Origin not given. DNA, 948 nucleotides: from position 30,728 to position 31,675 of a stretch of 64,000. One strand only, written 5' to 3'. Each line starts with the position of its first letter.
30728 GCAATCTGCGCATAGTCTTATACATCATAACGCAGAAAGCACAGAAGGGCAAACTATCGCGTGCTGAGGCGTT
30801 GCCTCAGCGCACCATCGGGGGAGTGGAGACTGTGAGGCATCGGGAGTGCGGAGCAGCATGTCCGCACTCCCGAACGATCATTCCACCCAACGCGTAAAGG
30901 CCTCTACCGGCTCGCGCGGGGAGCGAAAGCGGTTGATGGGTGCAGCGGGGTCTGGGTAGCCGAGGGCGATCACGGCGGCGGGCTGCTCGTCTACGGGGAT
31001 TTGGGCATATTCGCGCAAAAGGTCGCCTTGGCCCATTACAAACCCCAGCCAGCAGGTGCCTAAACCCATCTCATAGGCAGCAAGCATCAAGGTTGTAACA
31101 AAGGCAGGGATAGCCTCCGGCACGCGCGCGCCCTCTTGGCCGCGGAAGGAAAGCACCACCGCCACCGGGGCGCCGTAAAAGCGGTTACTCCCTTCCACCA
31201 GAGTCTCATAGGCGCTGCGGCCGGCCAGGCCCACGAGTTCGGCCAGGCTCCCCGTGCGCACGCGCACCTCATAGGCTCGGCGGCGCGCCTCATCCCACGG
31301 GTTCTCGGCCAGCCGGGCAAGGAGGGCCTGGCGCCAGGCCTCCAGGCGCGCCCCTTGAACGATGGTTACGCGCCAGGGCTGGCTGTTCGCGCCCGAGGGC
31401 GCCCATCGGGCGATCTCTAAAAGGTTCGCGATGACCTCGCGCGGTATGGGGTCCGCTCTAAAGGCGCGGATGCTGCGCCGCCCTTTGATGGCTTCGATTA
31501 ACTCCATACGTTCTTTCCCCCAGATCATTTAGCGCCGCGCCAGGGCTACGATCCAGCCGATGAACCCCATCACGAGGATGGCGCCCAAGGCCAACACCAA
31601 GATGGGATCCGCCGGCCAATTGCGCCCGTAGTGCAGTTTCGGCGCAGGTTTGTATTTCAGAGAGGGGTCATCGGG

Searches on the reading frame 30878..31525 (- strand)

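Call 55: search_protein_families(library=pfam, proteins=[window:30878-31525:-], max_evalue=0.0001)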
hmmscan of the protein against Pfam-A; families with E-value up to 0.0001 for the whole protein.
window:30878-31525:- (215 aa): 2 families
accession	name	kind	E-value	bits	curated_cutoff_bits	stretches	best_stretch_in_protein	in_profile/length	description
PF00881.29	Nitroreductase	-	9.2e-32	111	23.5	1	13-190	1-167/167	Nitroreductase family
PF14512.11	TM1586_NiRdase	-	7.3e-15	55.6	27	1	143-192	88-134/215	Putative TM nitroreductase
